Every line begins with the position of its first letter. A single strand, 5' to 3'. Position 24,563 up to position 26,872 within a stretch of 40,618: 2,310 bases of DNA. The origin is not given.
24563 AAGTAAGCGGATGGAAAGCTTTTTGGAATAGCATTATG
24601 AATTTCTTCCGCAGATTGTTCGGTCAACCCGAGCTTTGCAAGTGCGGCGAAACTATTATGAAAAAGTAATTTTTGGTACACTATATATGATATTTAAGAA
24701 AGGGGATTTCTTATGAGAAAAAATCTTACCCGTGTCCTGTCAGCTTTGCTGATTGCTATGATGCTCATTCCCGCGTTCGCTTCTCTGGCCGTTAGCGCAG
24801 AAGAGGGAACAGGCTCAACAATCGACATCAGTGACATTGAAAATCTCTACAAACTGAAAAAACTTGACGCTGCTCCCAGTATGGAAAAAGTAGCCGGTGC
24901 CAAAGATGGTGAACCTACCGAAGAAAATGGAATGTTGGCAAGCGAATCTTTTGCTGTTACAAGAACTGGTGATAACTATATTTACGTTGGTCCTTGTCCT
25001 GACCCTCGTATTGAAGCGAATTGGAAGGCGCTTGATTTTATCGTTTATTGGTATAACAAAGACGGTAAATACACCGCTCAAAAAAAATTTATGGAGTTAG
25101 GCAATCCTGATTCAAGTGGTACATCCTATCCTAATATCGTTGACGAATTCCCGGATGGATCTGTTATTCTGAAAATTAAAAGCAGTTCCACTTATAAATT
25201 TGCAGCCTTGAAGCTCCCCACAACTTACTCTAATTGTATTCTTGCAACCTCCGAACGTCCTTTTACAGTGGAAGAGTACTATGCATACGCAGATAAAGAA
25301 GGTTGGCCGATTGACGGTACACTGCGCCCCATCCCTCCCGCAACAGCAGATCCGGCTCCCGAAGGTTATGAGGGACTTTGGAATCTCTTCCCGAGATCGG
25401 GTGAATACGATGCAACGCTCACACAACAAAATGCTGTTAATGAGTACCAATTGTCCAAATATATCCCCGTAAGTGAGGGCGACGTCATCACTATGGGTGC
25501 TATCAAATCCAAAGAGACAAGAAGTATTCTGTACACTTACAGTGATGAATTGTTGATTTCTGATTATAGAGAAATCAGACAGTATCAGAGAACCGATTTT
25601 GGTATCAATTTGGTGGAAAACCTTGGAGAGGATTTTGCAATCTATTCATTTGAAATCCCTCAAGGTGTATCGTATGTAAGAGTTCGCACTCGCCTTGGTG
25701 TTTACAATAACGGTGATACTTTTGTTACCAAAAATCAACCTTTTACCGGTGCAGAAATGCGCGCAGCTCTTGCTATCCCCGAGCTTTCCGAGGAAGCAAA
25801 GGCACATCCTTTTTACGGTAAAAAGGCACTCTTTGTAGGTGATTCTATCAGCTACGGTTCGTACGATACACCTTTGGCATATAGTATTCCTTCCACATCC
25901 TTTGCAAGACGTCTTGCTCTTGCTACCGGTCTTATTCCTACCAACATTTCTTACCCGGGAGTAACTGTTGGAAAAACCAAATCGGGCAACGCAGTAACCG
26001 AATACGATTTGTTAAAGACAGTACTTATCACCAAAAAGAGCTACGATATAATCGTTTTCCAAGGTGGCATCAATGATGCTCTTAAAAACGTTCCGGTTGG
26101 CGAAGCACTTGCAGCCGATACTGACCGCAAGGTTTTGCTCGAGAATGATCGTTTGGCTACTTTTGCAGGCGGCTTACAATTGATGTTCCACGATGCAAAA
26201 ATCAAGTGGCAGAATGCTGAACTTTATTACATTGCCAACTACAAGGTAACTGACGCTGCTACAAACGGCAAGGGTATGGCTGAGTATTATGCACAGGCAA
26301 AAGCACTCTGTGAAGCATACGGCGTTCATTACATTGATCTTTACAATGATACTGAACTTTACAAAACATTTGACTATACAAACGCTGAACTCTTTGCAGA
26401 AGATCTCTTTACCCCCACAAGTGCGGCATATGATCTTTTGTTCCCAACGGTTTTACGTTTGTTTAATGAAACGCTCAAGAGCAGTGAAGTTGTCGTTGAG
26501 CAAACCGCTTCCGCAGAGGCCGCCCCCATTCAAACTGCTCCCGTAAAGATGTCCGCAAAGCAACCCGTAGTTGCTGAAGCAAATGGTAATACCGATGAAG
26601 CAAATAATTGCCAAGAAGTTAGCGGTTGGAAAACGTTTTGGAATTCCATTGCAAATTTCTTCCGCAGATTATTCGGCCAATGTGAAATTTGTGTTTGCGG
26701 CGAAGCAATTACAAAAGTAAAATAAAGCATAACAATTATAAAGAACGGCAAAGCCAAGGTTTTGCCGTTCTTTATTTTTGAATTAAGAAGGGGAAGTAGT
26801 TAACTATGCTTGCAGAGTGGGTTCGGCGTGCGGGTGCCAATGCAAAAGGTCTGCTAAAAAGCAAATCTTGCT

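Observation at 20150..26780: Tandem array of three paralogous secreted proteins: twin unassigned N-terminal modules + SGNH hydrolase + exchangeable C-terminal anchor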

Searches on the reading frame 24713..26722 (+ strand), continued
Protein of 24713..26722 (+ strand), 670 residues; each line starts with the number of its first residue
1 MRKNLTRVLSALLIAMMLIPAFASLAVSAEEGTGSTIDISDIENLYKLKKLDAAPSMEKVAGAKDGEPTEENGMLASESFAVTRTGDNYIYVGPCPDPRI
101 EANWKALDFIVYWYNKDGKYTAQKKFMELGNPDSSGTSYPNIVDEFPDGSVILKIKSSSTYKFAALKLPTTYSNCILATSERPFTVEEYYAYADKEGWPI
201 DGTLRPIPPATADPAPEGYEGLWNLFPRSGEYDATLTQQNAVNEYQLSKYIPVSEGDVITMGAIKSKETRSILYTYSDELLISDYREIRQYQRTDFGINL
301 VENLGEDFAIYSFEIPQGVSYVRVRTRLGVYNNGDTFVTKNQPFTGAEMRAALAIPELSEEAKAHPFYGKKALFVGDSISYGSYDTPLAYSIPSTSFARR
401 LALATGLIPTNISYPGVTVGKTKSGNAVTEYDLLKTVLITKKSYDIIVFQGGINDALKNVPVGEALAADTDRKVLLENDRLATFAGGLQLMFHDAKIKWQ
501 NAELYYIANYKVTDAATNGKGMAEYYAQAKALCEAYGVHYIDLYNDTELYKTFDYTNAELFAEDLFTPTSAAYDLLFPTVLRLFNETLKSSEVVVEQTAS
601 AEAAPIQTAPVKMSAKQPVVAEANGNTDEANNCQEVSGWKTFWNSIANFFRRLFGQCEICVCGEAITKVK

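Call 93: find_encoding_contigs(protein=P0115, flank=10000, max_places=1)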
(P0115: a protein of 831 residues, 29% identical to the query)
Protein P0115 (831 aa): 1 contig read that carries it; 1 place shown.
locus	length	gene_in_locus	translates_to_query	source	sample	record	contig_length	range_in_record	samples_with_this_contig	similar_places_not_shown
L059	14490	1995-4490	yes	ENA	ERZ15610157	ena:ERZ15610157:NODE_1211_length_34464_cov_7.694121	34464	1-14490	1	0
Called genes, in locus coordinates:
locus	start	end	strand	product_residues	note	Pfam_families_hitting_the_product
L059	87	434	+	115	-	PF05635:23S_rRNA_IVP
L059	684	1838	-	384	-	PF12833:HTH_18, PF00165:HTH_AraC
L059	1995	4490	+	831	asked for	PF13472:Lipase_GDSL_2, PF16255:Lipase_GDSL_lke (faint), PF00404:Dockerin_1 (weak)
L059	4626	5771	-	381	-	PF00465:Fe-ADH, PF13685:Fe-ADH_2, PF25137:ADH_Fe_C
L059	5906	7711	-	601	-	PF00069:Pkinase, PF07714:PK_Tyr_Ser-Thr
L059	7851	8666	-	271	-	PF00596:Aldolase_II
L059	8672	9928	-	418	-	PF06134:RhaA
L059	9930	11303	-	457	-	PF00370:FGGY_N, PF02782:FGGY_C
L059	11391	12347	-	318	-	PF02311:AraC_binding, PF07883:Cupin_2 (weak), PF12833:HTH_18, PF00165:HTH_AraC (weak)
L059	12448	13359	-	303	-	PF13240:Zn_Ribbon_1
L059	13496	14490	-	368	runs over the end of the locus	PF13240:Zn_Ribbon_1 (weak)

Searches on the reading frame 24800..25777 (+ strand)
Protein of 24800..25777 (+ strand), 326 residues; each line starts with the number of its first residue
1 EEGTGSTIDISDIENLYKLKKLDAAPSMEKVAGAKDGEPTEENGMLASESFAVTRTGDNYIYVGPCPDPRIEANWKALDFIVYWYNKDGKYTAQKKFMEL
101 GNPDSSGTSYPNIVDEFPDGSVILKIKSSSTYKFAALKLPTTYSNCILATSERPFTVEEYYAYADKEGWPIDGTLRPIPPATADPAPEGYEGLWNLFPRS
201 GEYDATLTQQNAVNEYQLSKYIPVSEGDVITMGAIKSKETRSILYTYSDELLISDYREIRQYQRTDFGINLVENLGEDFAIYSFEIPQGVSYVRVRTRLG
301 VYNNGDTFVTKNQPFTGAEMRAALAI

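Call 23: predict_structure(alignment_id=A2)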
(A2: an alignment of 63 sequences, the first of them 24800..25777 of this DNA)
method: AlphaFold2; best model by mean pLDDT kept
length: 326 residues; sequences in the alignment: 63
mean_pLDDT: 93.2   pTM: 0.76
mean pLDDT of the five models: 93.2, 92.9, 92.5, 91.8, 91.2
residues with pLDDT >= 90: 268; 70-90: 48; 50-70: 6; < 50: 4
segments of 3 or more residues with pLDDT < 50: 1-4
pLDDT, mean of each block of 10 residues (from residue 1): 64 97 98 97 98 91 97 94 97 97 88 95 95 96 96 97 96 86 94 94 76 87 98 95 97 89 97 95 98 95 91 97 91
secondary structure, 60 per line:
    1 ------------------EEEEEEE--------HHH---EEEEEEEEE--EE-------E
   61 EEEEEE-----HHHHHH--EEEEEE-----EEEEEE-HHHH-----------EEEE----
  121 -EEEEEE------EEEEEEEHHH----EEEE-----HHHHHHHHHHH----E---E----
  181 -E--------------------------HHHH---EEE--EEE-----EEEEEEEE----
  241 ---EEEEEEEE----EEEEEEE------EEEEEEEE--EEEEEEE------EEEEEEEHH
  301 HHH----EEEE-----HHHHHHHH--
elements in order: E19-25 E40-48 E60-66 H72-77 E80-85 E91-96 H98-101 E113-116 E122-127 E134-140 E148-151 H157-167 H209-212 E216-218 E221-223 E229-236 E244-251 E256-262 E269-276 E279-285 E292-298 H299-303 E308-311 H317-324

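Call 27: fold_search(model_id=the predicted structure, library=pdb)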
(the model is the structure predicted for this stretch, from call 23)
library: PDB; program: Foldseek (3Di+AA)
matches with E <= 10: 1355; with E <= 0.001: 0
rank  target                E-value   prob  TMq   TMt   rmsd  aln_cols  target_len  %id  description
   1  3wnk                  3.6e-03  0.21  0.16  0.10  17.4       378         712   12  Crystal Structure of Bacillus circulans T-3040 cycloisomaltooligosaccharide glucanotransferase (released 2014-02-05)
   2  5x7g                  5.6e-03  0.25  0.18  0.10  17.1       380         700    9  Crystal Structure of Paenibacillus sp. 598K cycloisomaltooligosaccharide glucanotransferase (released 2017-04-26)
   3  9n4q_F                9.0e-03  0.08  0.10  0.10  19.5       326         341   11  Composite map for GluK2-2xNeto2 in the apo state (released 2025-09-17)
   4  2ylh                  9.5e-03  0.18  0.17  0.17  17.8       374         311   11  Structure of N-terminal domain of Candida albicans Als9-2 G299W mutant (released 2011-10-05)
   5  1mkf_A                1.0e-02  0.15  0.15  0.13  21.8       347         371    9  VIRAL CHEMOKINE BINDING PROTEIN M3 FROM MURINE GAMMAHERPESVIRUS 68 (released 2002-11-13)
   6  4lee_A                1.1e-02  0.16  0.17  0.17  17.7       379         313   10  Structure of the Als3 adhesin from Candida albicans, residues 1-313 (mature sequence), triple mutant in the binding ca (released 2014-05-14)
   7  3wno_A                1.1e-02  0.15  0.16  0.10  17.8       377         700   10  D308A mutant of Bacillus circulans T-3040 cycloisomaltooligosaccharide glucanotransferase complexed with cycloisomalto (released 2014-02-05)
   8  2ygl_B                1.3e-02  0.21  0.17  0.16  18.7       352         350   11  The X-ray crystal structure of tandem CBM51 modules of Sp3GH98, the family 98 glycoside hydrolase from Streptococcus p (released 2011-06-22)
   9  9eva_B                1.3e-02  0.20  0.15  0.09  20.1       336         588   10  3DFlex refinement of the CryoEM structure of DeCLIC nanodisc with 10mM calcium (released 2025-04-09)
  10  7js4                  1.3e-02  0.14  0.14  0.06  18.2       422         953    8  The structure of the M60 catalytic domain with the CBM51-1 and CBM51-2 domains from Clostridium perfringens ZmpB (released 2021-02-03)
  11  7vnn_D                1.8e-02  0.11  0.13  0.08  21.9       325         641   11  Complex structure of Clostridioides difficile enzymatic component (CDTa) and binding component (CDTb) pore with long s (released 2022-10-26)
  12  8h3u_A                2.0e-02  0.20  0.20  0.13  17.6       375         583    9  Inhibitor-bound EP, polyA model (released 2022-11-23)
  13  9eva_E                2.7e-02  0.14  0.15  0.09  20.2       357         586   10  3DFlex refinement of the CryoEM structure of DeCLIC nanodisc with 10mM calcium (released 2025-04-09)
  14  9eva_A                2.7e-02  0.12  0.13  0.08  20.0       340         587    9  3DFlex refinement of the CryoEM structure of DeCLIC nanodisc with 10mM calcium (released 2025-04-09)
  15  9eva_D                3.0e-02  0.12  0.13  0.08  20.0       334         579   10  3DFlex refinement of the CryoEM structure of DeCLIC nanodisc with 10mM calcium (released 2025-04-09)
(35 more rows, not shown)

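Call 28: find_related_loci(query=A2, collection=genome_contigs, flank=10000)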
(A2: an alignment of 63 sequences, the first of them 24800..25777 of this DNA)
Query A2 (326 aa) in genome_contigs; peptide patterns used: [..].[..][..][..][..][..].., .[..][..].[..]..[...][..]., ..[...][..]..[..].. (x = any residue, [..] = any of these).
222 stretches matched a pattern; 30 encode a relative of the query (tblastn E <= 1e-3); 29 distinct loci.
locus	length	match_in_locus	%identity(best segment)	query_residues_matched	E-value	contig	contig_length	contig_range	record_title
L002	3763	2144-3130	50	2-326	7e-93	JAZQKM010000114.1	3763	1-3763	MAG: Eubacteriales bacterium isolate T1900044614_TS20190080.MAGScoT_cleanbin_000078 SGB_832_k141_3024794, whole genome s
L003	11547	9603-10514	48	13-326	9e-85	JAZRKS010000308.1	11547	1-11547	MAG: Eubacteriales bacterium isolate T1900045445_YK20190136.MAGScoT_cleanbin_000046 SGB_7148_k141_1210541, whole genome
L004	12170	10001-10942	46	1-326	2e-80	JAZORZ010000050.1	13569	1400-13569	MAG: Eubacteriales bacterium isolate T1900045550_YK20190244.MAGScoT_cleanbin_000007 SGB_7869_k141_156548, whole genome s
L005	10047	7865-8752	48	33-326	1e-78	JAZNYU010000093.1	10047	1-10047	MAG: Eubacteriales bacterium isolate T1900044774_TS20190240.MAGScoT_cleanbin_000022 SGB_2467_k141_91530, whole genome sh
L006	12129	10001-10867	38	34-326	5e-56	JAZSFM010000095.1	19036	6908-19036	MAG: Eubacteriales bacterium isolate T1900044581_TS20190047.MAGScoT_cleanbin_000042 SGB_572_k141_3603281, whole genome s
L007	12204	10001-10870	38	34-326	7e-56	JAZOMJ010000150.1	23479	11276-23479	MAG: Eubacteriales bacterium isolate T1900045648_YK20190342.MAGScoT_cleanbin_000032 SGB_8183_k141_2941916, whole genome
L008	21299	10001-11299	34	19-326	2e-39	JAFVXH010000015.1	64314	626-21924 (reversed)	MAG: Clostridia bacterium isolate RGIG5479 Sheep_Colon-5__c635314, whole genome shotgun sequence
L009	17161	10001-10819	32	34-326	2e-28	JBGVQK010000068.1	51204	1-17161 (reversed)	MAG: Eubacteriales bacterium isolate fecal_MAG_166 fecal_MAG_166_contig_0068, whole genome shotgun sequence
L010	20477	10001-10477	32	143-315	2e-18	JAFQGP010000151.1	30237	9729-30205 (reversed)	MAG: Clostridia bacterium isolate RGIG1801 Goat_Cecum-4__c933294, whole genome shotgun sequence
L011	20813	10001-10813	27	11-319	9e-18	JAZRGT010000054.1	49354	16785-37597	MAG: Eubacteriales bacterium isolate T1900045487_YK20190181.MAGScoT_cleanbin_000034 SGB_7356_k141_1078690, whole genome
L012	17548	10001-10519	32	135-319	8e-18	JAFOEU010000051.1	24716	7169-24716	MAG: Clostridia bacterium isolate RGIG402 Dairy_cattle_Colon-5__c388589, whole genome shotgun sequence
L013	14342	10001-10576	30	114-319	5e-17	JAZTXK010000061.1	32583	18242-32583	MAG: Eubacteriales bacterium isolate T1900045330_YK20190019.MAGScoT_cleanbin_000010 SGB_6514_k141_709193, whole genome s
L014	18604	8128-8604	31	143-315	3e-17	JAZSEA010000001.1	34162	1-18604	MAG: Eubacteriales bacterium isolate T1900044594_TS20190060.MAGScoT_cleanbin_000007 SGB_645_k141_423901, whole genome sh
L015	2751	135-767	28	85-319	2e-16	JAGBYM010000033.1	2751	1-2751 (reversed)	MAG: Clostridia bacterium isolate RGIG9562 Yak_Colon-3__c254701, whole genome shotgun sequence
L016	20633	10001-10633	28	85-319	6e-16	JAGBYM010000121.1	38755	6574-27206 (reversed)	MAG: Clostridia bacterium isolate RGIG9562 Yak_Colon-3__c850511, whole genome shotgun sequence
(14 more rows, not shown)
